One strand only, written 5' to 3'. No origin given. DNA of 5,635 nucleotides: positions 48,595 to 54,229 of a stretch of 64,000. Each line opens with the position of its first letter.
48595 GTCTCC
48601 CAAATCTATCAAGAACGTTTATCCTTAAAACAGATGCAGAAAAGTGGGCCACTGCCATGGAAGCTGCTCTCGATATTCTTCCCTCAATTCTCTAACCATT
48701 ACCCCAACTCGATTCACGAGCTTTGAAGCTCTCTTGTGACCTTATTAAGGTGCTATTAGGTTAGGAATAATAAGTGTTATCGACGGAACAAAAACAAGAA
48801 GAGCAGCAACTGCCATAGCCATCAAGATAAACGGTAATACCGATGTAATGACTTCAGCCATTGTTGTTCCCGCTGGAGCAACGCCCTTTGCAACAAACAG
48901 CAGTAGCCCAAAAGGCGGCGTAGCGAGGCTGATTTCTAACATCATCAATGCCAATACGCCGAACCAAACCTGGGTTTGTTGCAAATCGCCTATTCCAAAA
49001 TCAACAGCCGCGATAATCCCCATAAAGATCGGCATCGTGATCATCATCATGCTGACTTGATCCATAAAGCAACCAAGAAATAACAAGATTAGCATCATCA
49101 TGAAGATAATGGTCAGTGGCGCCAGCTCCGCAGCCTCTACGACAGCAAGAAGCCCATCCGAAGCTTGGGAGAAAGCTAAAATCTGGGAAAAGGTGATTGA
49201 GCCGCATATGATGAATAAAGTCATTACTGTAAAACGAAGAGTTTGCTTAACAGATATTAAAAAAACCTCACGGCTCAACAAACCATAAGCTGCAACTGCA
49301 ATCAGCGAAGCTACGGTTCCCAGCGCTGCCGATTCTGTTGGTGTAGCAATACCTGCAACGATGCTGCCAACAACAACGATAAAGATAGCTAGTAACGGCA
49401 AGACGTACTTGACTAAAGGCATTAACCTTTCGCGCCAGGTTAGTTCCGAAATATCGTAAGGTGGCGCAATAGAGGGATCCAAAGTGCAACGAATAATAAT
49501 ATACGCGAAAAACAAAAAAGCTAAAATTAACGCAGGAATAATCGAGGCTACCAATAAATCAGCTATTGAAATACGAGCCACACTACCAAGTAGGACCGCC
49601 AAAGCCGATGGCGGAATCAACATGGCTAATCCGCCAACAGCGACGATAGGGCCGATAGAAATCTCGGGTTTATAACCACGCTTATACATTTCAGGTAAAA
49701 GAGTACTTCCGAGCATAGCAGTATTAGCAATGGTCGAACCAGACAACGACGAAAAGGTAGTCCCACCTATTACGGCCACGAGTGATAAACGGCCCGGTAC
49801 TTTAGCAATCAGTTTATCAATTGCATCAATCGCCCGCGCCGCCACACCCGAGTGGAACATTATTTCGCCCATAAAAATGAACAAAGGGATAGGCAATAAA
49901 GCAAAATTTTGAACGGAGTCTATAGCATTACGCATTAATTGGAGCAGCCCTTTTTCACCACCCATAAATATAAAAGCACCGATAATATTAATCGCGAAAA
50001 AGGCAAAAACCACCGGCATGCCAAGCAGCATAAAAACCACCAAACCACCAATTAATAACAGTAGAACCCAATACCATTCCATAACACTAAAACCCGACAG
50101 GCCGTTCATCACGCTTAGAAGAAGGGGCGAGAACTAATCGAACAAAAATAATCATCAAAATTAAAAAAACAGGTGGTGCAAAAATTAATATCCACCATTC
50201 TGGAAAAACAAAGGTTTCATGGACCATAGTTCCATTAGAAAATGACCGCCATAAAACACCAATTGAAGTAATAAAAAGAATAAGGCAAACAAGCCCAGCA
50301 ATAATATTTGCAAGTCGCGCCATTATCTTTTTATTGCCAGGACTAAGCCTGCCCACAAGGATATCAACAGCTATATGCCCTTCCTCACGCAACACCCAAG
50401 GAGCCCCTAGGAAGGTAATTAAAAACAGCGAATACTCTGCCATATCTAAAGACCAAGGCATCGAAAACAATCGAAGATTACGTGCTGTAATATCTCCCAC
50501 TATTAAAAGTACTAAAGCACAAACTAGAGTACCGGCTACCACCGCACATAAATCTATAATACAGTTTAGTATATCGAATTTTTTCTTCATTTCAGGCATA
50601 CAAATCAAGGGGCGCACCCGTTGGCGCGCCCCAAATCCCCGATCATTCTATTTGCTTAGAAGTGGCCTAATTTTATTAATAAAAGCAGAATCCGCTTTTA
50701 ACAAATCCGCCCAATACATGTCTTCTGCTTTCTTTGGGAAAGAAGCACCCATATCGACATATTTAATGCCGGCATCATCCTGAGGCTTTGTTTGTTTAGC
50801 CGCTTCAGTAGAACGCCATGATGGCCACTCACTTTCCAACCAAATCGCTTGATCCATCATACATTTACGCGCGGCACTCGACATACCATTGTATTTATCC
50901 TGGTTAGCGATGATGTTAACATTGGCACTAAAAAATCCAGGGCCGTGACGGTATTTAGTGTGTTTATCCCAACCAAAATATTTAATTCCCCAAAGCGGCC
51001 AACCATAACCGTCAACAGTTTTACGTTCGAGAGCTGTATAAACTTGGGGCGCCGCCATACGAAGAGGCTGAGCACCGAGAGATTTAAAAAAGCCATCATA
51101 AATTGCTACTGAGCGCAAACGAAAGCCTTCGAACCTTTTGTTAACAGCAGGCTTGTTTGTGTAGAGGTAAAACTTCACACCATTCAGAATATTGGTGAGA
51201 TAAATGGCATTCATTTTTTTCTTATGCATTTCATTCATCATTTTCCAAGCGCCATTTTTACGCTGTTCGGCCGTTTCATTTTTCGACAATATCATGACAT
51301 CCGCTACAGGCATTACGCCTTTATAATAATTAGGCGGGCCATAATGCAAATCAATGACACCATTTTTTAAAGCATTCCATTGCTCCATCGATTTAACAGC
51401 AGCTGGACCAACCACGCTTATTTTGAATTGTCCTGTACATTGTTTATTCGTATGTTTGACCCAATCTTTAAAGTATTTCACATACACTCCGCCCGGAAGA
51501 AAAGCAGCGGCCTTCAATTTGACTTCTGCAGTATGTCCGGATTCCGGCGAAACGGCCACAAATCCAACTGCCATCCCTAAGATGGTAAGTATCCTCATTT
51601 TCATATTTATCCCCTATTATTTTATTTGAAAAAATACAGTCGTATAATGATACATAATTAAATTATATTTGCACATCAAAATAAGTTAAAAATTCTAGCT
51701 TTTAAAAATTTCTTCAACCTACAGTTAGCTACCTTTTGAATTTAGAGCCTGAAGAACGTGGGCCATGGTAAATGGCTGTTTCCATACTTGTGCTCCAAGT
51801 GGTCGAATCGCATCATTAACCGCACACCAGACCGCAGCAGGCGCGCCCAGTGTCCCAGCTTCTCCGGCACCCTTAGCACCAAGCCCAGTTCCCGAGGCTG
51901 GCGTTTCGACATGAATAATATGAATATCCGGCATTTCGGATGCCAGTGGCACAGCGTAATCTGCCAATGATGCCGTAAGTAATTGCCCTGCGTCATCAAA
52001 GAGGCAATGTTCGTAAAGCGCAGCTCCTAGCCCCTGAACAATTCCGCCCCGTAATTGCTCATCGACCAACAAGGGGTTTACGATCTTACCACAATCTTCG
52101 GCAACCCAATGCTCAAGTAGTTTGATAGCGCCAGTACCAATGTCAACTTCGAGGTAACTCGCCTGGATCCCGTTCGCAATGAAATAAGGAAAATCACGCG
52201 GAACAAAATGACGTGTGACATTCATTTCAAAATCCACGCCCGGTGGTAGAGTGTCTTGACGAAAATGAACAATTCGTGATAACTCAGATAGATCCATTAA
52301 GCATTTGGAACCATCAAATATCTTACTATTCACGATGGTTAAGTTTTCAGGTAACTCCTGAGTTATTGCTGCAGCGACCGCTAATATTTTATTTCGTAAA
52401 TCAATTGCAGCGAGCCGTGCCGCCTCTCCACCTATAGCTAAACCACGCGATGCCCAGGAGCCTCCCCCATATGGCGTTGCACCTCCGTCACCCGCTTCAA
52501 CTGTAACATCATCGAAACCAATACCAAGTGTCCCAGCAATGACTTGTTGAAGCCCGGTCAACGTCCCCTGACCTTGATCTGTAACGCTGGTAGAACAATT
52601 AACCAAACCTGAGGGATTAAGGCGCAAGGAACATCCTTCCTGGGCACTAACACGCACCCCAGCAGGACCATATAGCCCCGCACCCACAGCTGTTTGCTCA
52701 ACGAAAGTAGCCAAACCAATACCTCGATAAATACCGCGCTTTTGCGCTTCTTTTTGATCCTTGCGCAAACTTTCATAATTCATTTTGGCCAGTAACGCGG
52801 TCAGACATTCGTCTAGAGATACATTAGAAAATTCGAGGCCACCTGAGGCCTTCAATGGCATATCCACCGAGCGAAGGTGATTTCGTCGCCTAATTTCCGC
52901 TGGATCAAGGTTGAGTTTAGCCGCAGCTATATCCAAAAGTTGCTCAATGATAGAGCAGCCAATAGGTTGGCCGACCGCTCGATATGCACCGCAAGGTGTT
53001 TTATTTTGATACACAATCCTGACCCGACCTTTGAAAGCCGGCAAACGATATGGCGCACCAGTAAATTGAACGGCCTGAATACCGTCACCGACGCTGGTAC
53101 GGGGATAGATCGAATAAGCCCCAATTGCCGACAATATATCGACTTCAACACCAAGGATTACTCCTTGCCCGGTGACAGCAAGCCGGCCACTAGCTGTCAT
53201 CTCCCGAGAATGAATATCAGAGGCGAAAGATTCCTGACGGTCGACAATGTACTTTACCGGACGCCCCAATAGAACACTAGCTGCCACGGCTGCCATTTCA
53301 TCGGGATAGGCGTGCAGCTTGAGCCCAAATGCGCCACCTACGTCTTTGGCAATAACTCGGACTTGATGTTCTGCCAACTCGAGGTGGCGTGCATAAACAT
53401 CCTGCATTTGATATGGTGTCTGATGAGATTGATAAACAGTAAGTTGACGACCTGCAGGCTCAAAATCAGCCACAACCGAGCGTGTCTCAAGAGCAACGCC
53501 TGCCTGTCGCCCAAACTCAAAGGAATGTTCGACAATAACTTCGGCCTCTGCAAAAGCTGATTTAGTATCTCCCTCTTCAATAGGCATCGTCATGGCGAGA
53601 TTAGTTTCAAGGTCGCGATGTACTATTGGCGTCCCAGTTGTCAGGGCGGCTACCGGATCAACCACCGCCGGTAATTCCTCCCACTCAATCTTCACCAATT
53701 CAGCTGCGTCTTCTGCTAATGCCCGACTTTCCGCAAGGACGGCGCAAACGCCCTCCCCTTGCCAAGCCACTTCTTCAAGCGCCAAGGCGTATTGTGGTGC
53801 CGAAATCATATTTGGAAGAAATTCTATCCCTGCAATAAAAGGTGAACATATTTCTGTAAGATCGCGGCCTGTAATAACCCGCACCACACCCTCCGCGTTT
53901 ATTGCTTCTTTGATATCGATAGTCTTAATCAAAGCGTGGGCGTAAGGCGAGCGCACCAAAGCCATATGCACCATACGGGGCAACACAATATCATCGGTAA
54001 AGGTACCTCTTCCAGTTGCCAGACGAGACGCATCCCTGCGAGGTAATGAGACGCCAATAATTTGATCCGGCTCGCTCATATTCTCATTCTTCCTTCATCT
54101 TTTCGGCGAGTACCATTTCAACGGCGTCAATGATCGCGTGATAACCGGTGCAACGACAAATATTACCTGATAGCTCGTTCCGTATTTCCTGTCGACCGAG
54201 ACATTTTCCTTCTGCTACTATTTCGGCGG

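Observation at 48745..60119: Island cargo forms a compact catabolic gene set that I cannot map onto a described pathway (candidate novel system)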

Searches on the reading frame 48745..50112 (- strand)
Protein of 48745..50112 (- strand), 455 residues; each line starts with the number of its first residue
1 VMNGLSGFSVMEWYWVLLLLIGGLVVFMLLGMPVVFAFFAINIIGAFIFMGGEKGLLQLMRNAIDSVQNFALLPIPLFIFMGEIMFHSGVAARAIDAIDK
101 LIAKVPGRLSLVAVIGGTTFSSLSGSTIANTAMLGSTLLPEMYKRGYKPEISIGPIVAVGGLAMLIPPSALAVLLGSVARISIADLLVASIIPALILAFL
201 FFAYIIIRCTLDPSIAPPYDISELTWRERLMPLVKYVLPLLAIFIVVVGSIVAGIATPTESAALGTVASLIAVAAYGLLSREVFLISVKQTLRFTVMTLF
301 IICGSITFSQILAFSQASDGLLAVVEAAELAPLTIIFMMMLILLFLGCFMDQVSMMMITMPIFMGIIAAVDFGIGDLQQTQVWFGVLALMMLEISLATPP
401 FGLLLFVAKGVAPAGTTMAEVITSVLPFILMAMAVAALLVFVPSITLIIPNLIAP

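Call 4: search_protein_families(library=pfam, proteins=[window:48745-50112:-])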
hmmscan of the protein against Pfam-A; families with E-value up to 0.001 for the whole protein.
window:48745-50112:- (455 aa): 1 family
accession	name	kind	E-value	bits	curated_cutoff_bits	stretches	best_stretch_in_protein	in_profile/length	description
PF06808.19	DctM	-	3.7e-68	230.7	23.8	1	22-445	2-413/413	Tripartite ATP-independent periplasmic transporter, DctM component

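Call 5: search_protein_families(library=ncbifam, proteins=[window:48745-50112:-])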
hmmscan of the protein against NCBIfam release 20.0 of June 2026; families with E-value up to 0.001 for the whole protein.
window:48745-50112:- (455 aa): 3 families
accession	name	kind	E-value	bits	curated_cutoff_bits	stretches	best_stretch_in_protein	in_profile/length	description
TIGR00786.1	dctM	subfamily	5.2e-78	262.6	268.45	1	31-450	1-405/405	TRAP transporter large permease subunit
NF011634.1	PRK15060.1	equivalog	7e-29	101.1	800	1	17-446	3-417/425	2,3-diketo-L-gulonate TRAP transporter large permease YiaN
TIGR02123.1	TRAP_fused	subfamily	1.5e-08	33.8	320.65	1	75-448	171-537/615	TRAP transporter fused permease subunit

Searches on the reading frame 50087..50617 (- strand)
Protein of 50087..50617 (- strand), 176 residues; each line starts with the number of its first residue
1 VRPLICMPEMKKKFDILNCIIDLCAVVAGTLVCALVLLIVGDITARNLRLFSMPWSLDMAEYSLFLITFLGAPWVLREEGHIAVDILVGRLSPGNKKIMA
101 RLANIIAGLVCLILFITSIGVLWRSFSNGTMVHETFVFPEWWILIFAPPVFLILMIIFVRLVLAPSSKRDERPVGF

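Call 4: search_protein_families(library=pfam, proteins=[window:50087-50617:-])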
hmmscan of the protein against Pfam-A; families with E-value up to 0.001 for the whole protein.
window:50087-50617:- (176 aa): 1 family
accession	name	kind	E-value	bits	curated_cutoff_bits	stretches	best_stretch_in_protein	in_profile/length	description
PF04290.18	DctQ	-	5.2e-19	68.9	28.3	1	35-159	1-123/132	Tripartite ATP-independent periplasmic transporters, DctQ component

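Call 5: search_protein_families(library=ncbifam, proteins=[window:50087-50617:-])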
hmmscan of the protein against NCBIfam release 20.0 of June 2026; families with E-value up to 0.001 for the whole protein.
window:50087-50617:- (176 aa): 1 family
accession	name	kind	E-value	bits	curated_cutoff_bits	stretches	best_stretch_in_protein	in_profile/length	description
NF007374.1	PRK09877.1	equivalog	0.00043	20.7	260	1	56-127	36-108/157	2,3-diketo-L-gulonate TRAP transporter small permease YiaM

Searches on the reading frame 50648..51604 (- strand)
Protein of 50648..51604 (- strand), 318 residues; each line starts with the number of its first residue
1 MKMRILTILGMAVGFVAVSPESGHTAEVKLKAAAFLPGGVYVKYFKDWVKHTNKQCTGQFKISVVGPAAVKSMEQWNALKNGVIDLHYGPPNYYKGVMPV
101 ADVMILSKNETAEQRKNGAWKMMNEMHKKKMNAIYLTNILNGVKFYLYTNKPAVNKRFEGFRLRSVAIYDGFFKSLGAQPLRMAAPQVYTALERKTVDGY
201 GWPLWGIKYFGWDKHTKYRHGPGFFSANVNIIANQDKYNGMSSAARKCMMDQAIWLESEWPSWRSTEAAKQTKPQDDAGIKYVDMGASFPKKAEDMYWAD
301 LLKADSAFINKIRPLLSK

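Call 4: search_protein_families(library=pfam, proteins=[window:50648-51604:-])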
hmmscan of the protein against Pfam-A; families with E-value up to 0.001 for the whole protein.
window:50648-51604:- (318 aa): 1 family
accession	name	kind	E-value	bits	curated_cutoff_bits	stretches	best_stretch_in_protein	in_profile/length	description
PF03480.18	DctP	-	2e-17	63.9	23.4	1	41-253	11-231/286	Bacterial extracellular solute-binding protein, family 7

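Call 5: search_protein_families(library=ncbifam, proteins=[window:50648-51604:-])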
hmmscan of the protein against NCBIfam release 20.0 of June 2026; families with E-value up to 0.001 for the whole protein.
window:50648-51604:- (318 aa): 2 families
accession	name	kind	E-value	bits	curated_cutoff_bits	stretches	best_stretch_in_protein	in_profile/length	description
NF037995.1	TRAP_S1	subfamily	9.7e-11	41.5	50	1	146-254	120-232/271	TRAP transporter substrate-binding protein DctP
TIGR00787.1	dctP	subfamily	3.7e-10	39.7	175.05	1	47-248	17-226/257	DctP family TRAP transporter solute-binding subunit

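Call 35: search_solved_structures(query=window:50648-51604:-, max_evalue=0.01)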
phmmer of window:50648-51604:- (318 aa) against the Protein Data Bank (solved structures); distinct sequences matched with E-value up to 0.01: 41.
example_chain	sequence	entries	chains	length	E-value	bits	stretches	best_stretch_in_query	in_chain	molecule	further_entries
4mnc_A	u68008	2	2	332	1e-52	182.7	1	1-317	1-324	TRAP dicarboxylate transporter-DctP subunit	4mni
4p56_A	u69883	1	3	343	1.1e-09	41.4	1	28-246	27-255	Putative extracellular solute-binding protein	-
7nqg_AAA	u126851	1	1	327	2.7e-08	36.8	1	38-272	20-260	TrapT family, dctP subunit, C4-dicarboxylate periplasmic binding protein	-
7nsw_AAA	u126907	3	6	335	5e-07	32.6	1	26-242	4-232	TRAP dicarboxylate transporter-DctP subunit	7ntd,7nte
7nrr_AAA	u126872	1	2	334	5.4e-07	32.5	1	26-242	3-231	TRAP dicarboxylate transporter-DctP subunit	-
4pfi_A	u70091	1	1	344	7.4e-07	32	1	50-261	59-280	TRAP dicarboxylate transporter-DctP subunit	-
5im2_A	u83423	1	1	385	1.5e-06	31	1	22-251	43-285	Twin-arginine translocation pathway signal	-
4n6d_A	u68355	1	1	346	3.1e-06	30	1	24-271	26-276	TRAP dicarboxylate transporter-DctP subunit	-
7nr2_AAA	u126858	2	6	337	5e-06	29.3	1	74-246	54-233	TRAP dicarboxylate transporter, DctP subunit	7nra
4yzz_A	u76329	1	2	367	1.6e-05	27.6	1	49-236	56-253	TRAP TRANSPORTER SOLUTE BINDING PROTEIN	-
4yic_A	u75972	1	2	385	1.8e-05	27.5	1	49-236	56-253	TRAP TRANSPORTER SOLUTE BINDING PROTEIN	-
5i5p_A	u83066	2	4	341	3.5e-05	26.5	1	27-251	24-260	TRAP TRANSPORTER SOLUTE BINDING PROTEIN | TRAP solute Binding Protein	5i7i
4nap_A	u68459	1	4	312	5.3e-05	25.9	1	33-204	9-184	Extracellular solute-binding protein, family 7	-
4pgn_A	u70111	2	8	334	5.4e-05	25.9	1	30-204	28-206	Extracellular solute-binding protein, family 7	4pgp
5iga_A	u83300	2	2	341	8.7e-05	25.2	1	27-251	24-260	TRAP TRANSPORTER SOLUTE BINDING PROTEIN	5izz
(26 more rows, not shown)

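Call 106: predict_structure(protein=window:50648-51604:-)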
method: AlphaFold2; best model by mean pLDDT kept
length: 318 residues; sequences in the alignment: 1
mean_pLDDT: 30.1   pTM: 0.21
mean pLDDT of the five models: 30.1, 28.2, 27.2, 26.0, 25.4
residues with pLDDT >= 90: 0; 70-90: 0; 50-70: 0; < 50: 318
segments of 3 or more residues with pLDDT < 50: 1-318
pLDDT, mean of each block of 10 residues (from residue 1): 28 26 28 27 31 29 26 35 26 26 33 43 42 30 29 26 26 27 26 30 30 32 28 32 31 26 27 25 29 35 41 40
secondary structure, 60 per line:
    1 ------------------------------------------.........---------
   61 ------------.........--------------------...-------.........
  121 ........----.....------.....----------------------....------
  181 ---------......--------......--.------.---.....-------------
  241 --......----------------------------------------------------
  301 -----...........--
elements in order: H43-51 H73-81 E102-104 H112-128 E133-137 E144-148 H171-174 E190-195 E204-209 E223-227 H243-248 H306-316

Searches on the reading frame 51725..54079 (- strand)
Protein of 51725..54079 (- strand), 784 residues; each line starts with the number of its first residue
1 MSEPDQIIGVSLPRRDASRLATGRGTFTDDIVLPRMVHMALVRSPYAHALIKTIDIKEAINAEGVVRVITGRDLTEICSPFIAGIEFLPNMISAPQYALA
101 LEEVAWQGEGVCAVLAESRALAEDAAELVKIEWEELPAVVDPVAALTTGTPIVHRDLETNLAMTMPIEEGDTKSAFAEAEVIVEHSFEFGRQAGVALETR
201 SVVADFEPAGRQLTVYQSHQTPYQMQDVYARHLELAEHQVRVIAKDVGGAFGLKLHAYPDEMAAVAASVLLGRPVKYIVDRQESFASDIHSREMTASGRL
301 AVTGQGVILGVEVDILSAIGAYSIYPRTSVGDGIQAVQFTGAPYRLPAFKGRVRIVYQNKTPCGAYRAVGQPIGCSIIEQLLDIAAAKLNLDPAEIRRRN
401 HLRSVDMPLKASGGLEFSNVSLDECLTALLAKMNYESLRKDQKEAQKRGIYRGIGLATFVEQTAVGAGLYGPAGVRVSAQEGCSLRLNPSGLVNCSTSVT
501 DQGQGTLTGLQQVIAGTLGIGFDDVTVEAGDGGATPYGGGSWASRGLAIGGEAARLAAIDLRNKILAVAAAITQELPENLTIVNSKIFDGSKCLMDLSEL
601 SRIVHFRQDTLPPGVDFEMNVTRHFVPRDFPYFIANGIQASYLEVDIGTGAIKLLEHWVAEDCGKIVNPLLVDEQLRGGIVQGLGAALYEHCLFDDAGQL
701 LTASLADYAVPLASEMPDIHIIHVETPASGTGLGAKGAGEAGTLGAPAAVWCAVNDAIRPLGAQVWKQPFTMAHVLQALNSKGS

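Call 4: search_protein_families(library=pfam, proteins=[window:51725-54079:-])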
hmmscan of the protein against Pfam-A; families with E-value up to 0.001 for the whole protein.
window:51725-54079:- (784 aa): 3 families
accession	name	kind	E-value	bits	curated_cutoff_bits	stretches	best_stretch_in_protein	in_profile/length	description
PF02738.23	MoCoBD_1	-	1.3e-70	237.8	27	1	154-400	2-243/244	Molybdopterin cofactor-binding domain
PF20256.3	MoCoBD_2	-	2.9e-67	227.6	27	1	429-717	2-283/283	Molybdopterin cofactor-binding domain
PF01315.27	Ald_Xan_dh_C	-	1.2e-26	93.6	31.3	1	22-137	1-110/110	Aldehyde oxidase and xanthine dehydrogenase, a/b hammerhead domain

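Call 5: search_protein_families(library=ncbifam, proteins=[window:51725-54079:-])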
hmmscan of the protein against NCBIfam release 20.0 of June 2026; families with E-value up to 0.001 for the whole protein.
window:51725-54079:- (784 aa): 13 families
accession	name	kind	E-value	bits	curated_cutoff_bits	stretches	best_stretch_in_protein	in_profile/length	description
NF041018.1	glyceraldDH_alpha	equivalog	4.5e-156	521.3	790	1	7-775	2-740/741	glyceraldehyde dehydrogenase subunit alpha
NF040766.1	CODH_aero_grp5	exception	2.7e-144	482.3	950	2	6-587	3-575/785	aerobic carbon-monoxide dehydrogenase large subunit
TIGR02416.1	CO_dehy_Mo_lg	equivalog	2.3e-137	459.2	991.15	1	18-776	3-768/770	aerobic carbon-monoxide dehydrogenase large subunit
NF043082.1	XdhA_XDHase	equivalog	5.3e-121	405.1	780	1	8-783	1-756/758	xanthine dehydrogenase subunit XdhA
NF007426.0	PRK09970.1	equivalog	1.8e-118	396.7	916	1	6-783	4-759/761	xanthine dehydrogenase molybdenum-binding subunit XdhA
TIGR03194.1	4hydrxCoA_A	equivalog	1.3e-106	357.8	994.55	2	13-592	2-556/746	4-hydroxybenzoyl-CoA reductase subunit alpha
TIGR03196.1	pucD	equivalog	3.5e-82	277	783.65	1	11-758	6-740/763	xanthine dehydrogenase subunit D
NF045668.1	pterin_aldehy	equivalog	4.3e-79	266.6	1100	2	3-561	170-714/905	molybdopterin-dependent aldehyde oxidoreductase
TIGR02965.1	xanthine_xdhB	equivalog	2.1e-74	251.1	849.5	1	11-763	4-734/758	xanthine dehydrogenase molybdopterin binding subunit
TIGR03311.1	Se_dep_XDH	equivalog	9.7e-74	248.9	830.45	2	4-567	158-680/848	selenium-dependent xanthine dehydrogenase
TIGR03313.1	Se_sel_red_Mo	hypoth_equivalog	2.7e-69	233.9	1101.9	2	159-780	351-950/951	molybdopterin-dependent oxidoreductase Mo/Fe-S-binding subunit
NF041671.1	peri_hyde_PaoC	equivalog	3e-62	211.1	1180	1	6-780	16-732/735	aldehyde oxidoreductase molybdenum-binding subunit PaoC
TIGR02969.1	mam_aldehyde_ox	subfamily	6.3e-47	159.8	1912.3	1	7-759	575-1280/1330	aldehyde oxidase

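Call 8: find_encoding_contigs(protein=window:51725-54079:-, flank=10000, max_places=6)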
Protein window:51725-54079:- (784 aa): 9 contigs read that carry it; 6 places shown.
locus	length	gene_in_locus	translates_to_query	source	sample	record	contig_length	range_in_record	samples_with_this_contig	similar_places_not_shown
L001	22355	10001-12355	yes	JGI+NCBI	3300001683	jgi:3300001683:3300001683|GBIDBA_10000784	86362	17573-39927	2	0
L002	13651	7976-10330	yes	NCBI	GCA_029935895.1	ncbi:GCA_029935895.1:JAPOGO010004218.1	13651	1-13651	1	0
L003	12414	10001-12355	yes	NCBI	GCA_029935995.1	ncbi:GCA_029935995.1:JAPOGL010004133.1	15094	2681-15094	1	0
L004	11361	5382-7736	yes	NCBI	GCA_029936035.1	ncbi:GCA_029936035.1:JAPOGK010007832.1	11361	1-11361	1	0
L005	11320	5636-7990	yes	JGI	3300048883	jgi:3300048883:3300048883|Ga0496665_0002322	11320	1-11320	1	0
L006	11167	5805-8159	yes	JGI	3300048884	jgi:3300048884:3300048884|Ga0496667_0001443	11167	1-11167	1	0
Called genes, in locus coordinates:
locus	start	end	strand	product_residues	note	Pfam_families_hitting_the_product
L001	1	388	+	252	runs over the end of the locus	PF00857:Isochorismatase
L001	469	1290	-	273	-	PF02798:GST_N, PF13417:GST_N_3, PF13409:GST_N_2, PF00043:GST_C, PF13410:GST_C_2 (weak)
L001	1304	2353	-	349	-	PF00355:Rieske, PF19112:VanA_C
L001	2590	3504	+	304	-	PF08885:GSCFA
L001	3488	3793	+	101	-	-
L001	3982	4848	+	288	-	PF00135:COesterase, PF20434:BD-FAE, PF07859:Abhydrolase_3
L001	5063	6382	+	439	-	PF00355:Rieske, PF00848:Ring_hydroxyl_A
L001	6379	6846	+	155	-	PF00866:Ring_hydroxyl_B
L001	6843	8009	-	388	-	PF13378:MR_MLE_C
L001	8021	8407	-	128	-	PF00903:Glyoxalase, PF13669:Glyoxalase_4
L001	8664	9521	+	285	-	PF00941:FAD_binding_5, PF03450:CO_deh_flav_C (weak)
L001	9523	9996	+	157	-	PF00111:Fer2 (weak), PF13085:Fer2_3 (weak), PF01799:Fer2_2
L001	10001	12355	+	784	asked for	PF01315:Ald_Xan_dh_C, PF02738:MoCoBD_1, PF20256:MoCoBD_2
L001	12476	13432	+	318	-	PF03480:DctP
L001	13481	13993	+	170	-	PF04290:DctQ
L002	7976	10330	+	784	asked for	PF01315:Ald_Xan_dh_C, PF02738:MoCoBD_1, PF20256:MoCoBD_2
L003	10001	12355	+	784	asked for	PF01315:Ald_Xan_dh_C, PF02738:MoCoBD_1, PF20256:MoCoBD_2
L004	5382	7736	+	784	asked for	PF01315:Ald_Xan_dh_C, PF02738:MoCoBD_1, PF20256:MoCoBD_2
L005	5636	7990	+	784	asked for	PF01315:Ald_Xan_dh_C, PF02738:MoCoBD_1, PF20256:MoCoBD_2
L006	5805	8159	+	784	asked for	PF01315:Ald_Xan_dh_C, PF02738:MoCoBD_1, PF20256:MoCoBD_2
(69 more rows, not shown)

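Call 10: search_solved_structures(query=window:51725-54079:-, max_evalue=1e-20)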
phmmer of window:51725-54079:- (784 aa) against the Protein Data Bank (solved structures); distinct sequences matched with E-value up to 1e-20: 40.
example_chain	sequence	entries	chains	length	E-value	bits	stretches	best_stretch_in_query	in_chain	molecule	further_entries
1t3q_B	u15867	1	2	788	1.1e-133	450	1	7-779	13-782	quinoline 2-oxidoreductase large subunit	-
8uem_A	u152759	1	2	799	6.8e-129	434.2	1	14-782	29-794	Carbon monoxide dehydrogenase (Large chain), CoxL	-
1ffu_B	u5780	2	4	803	3.5e-111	375.7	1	8-779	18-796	CUTL, MOLYBDOPROTEIN OF CARBON MONOXIDE DEHYDROGENASE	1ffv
7dqx_A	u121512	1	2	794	2.7e-105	356.2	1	8-772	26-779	6-hydroxypseudooxynicotine dehydrogenase complex subunit gamma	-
1zxi_B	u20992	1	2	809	4.9e-97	328.9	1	8-764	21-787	Carbon monoxide dehydrogenase large chain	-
1n5w_B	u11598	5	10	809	6.8e-97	328.4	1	8-764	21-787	Carbon monoxide dehydrogenase large chain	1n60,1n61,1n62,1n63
4zoh_A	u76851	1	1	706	5.9e-78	265.8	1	8-759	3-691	Putative oxidoreductase molybdopterin-binding subunit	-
1rm6_A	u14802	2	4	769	1.2e-74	254.8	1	7-761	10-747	4-hydroxybenzoyl-CoA reductase alpha subunit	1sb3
1sij_A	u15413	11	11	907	1.6e-53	185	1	6-561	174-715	Aldehyde oxidoreductase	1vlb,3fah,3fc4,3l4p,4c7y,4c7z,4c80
1dgj_A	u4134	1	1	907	8.5e-47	162.8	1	6-558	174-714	ALDEHYDE OXIDOREDUCTASE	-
3zyv_A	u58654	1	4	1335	1.3e-45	158.9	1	8-757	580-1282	AOX3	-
2e1q_A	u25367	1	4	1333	3e-42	147.8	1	5-764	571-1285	Xanthine dehydrogenase/oxidase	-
28mb_A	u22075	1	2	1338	5.1e-42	147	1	4-760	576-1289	Aldehyde oxidase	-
4uhw_A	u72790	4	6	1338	5.2e-42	147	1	4-760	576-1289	ALDEHYDE OXIDASE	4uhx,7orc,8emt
7opn_A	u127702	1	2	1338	7.1e-42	146.5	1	4-760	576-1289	Aldehyde oxidase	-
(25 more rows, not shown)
